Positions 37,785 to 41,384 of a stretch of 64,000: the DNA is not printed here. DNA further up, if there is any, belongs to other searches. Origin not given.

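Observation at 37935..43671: Coupled RapA-like SNF2 helicase + 1,099-aa PglX/Eco57I-type N6-adenine methyltransferase with no visible nuclease: candidate minimal methylation-linked defence module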

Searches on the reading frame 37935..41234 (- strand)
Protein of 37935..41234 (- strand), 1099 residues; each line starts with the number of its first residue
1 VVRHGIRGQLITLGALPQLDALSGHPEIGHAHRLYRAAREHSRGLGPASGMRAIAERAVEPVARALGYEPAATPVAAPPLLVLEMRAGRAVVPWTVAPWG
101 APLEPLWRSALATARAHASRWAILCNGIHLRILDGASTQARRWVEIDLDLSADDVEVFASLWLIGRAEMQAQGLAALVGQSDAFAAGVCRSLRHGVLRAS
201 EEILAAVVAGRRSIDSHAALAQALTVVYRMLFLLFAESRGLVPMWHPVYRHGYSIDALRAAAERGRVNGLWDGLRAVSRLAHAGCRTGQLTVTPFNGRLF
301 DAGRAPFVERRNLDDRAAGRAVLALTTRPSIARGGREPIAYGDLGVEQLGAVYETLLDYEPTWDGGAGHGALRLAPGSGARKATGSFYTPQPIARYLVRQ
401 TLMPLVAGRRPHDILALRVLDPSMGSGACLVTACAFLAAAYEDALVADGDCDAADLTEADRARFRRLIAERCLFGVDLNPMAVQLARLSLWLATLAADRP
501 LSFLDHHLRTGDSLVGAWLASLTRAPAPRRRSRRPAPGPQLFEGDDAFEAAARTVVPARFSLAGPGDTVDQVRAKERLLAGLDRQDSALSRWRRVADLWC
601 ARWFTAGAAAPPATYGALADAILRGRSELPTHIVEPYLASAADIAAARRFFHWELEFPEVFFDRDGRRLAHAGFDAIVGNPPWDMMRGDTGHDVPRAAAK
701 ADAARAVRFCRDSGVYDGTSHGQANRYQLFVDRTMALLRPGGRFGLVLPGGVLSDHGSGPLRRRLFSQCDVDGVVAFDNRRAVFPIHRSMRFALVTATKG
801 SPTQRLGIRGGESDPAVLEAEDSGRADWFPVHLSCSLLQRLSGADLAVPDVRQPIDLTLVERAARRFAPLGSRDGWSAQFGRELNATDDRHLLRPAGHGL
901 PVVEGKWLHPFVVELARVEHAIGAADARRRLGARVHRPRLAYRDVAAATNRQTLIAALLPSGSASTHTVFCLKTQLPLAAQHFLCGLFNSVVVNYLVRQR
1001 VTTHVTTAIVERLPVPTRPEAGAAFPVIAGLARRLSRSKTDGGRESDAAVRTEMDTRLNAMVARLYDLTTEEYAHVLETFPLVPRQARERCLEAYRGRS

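Call 7: search_protein_families(library=pfam, proteins=[window:37935-41234:-], max_evalue=0.01)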
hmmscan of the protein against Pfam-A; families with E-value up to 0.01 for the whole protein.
window:37935-41234:- (1099 aa): 3 families
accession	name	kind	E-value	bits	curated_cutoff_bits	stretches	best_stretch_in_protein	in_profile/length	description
PF07669.17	Eco57I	-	2.4e-20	73.7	25.3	1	472-784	2-171/171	Eco57I restriction-modification methylase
PF02384.22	N6_Mtase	-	7.6e-13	48.9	20.4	2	671-778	123-214/311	N-6 DNA Methylase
PF20473.4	MmeI_Mtase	-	0.00028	20.6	27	1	414-499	18-91/259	MmeI, DNA-methyltransferase domain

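Call 8: search_protein_families(library=padloc, proteins=[window:37935-41234:-], max_evalue=0.01)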
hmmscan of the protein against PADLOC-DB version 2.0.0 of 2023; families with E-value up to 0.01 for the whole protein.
window:37935-41234:- (1099 aa): 61 families (the best 25 are shown)
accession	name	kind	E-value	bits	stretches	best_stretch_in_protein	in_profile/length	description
PDLC02643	DrmMI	-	4.8e-95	317.5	2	378-748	549-932/1347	DrmMI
PDLC02638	DrmMI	-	1.1e-65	220.4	2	370-684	541-882/935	DrmMI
PDLC03622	REase_MTase_IIG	-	1.6e-57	192.8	5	456-527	583-654/1524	Type IIG restriction enzyme-methyltransferase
PDLC03613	REase_MTase_IIG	-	1.1e-43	147.2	3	721-1017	825-1151/1250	Type IIG restriction enzyme-methyltransferase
PDLC03618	REase_MTase_IIG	-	9.4e-41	137.1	2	380-684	545-876/1429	Type IIG restriction enzyme-methyltransferase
PDLC02644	DrmMI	-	1.7e-40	136.8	1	370-747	52-444/988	DrmMI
PDLC02639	DrmMI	-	8.8e-39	131.4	2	382-517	248-387/803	DrmMI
PDLC02645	DrmMI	-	5.6e-37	125.4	2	370-518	536-714/772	DrmMI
PDLC03620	REase_MTase_IIG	-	7.1e-35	117.9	3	455-517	661-726/1378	Type IIG restriction enzyme-methyltransferase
PDLC03611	REase_MTase_IIG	-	2.2e-34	116.2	3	377-518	510-655/1532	Type IIG restriction enzyme-methyltransferase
PDLC03614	REase_MTase_IIG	-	1.1e-28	97.4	3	412-520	571-684/1584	Type IIG restriction enzyme-methyltransferase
PDLC03629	REase_MTase_IIG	-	3.4e-25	86.1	2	416-517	435-536/1182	Type IIG restriction enzyme-methyltransferase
PDLC02646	DrmMI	-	7.3e-23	78.6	1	438-747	20-345/792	DrmMI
PDLC03604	REase_MTase_IIG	-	1.2e-19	67.8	2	348-497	325-475/1011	Type IIG restriction enzyme-methyltransferase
PDLC03612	REase_MTase_IIG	-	2.3e-14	50.5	2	649-683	786-816/1247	Type IIG restriction enzyme-methyltransferase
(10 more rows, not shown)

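Call 9: search_protein_families(library=ncbifam, proteins=[window:37935-41234:-], max_evalue=0.01)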
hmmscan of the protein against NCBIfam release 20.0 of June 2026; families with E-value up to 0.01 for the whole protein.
window:37935-41234:- (1099 aa): 5 families
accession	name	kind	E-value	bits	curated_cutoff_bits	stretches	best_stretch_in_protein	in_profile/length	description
TIGR02987.1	met_A_Alw26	exception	6.2e-18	64.8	353.5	1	673-1095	112-520/523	Alw26I/Eco31I/Esp3I family type II restriction adenine-specific DNA-methyltransferase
NF047738.1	antiphage_MADS2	equivalog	2.5e-16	59.1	720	2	669-775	438-542/654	methylation-associated defense system DNA methyltransferase MAD2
NF033455.1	BREX_6_MTaseX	exception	4.2e-10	37.8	900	1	395-494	308-400/1319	BREX-6 system adenine-specific DNA-methyltransferase PglX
NF033452.1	BREX_1_MTaseX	exception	6.3e-09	34.2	500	1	414-499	312-384/1210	BREX-1 system adenine-specific DNA-methyltransferase PglX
NF033451.1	BREX_2_MTaseX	equivalog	4e-07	28.1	400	1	380-515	191-316/1185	BREX-2 system adenine-specific DNA-methyltransferase PglX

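Call 13: find_homologous_proteins(query=window:37935-41234:-, max_evalue=1e-10)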
Query window:37935-41234:- (1099 aa): 3608 proteins with E <= 1e-10 among 8000 candidates; the best 120 are listed.
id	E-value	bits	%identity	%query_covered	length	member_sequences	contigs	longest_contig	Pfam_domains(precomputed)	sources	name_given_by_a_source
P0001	0.0e+0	2350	100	95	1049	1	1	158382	PF02384.23,PF07669.18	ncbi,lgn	-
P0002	0.0e+0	1564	66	99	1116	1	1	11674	PF02384.23,PF07669.18,PF20473.5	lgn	-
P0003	0.0e+0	1467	65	99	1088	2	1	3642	PF02384.23,PF07669.18,PF20473.5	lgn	-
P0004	0.0e+0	1438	63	99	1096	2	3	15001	PF02384.23,PF07669.18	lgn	-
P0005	0.0e+0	1422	63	100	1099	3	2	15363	PF02384.23,PF07669.18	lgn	-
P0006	0.0e+0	1415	62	99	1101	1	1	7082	PF02384.23,PF07669.18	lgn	-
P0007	0.0e+0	1402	61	99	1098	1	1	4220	PF02384.23,PF07669.18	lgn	-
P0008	0.0e+0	1391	63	95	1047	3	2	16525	PF02384.23,PF07669.18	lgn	-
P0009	0.0e+0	1383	61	99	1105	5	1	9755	PF02384.23,PF07669.18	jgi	jgi:hypothetical protein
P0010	0.0e+0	1370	61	99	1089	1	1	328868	PF02384.23,PF07669.18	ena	-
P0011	0.0e+0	1364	60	99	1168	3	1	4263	PF02384.23,PF07669.18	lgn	-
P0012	0.0e+0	1299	58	99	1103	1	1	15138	PF02384.23,PF07669.18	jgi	-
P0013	0.0e+0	1291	57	99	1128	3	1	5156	PF02384.23,PF07669.18,PF01170.25,PF20473.5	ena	-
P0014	0.0e+0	1287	58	100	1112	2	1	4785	PF02384.23,PF07669.18,PF20473.5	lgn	-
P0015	0.0e+0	1282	56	99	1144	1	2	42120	PF02384.23,PF07669.18,PF20473.5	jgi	jgi:hypothetical protein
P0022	0.0e+0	1252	59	95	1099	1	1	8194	PF02384.23,PF07669.18,PF20473.5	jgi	jgi:hypothetical protein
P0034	0.0e+0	1238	58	99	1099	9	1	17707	PF02384.23,PF07669.18,PF20473.5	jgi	-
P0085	0.0e+0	1213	54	99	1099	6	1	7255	PF02384.23,PF07669.18,PF20473.5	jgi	jgi:Eco57I restriction-modification methylase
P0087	0.0e+0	1212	56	100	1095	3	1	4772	PF02384.23,PF07669.18,PF20473.5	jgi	jgi:N-6 DNA Methylase/Eco57I restriction-modification methylase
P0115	0.0e+0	1206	57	96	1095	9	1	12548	PF02384.23,PF07669.18,PF20473.5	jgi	-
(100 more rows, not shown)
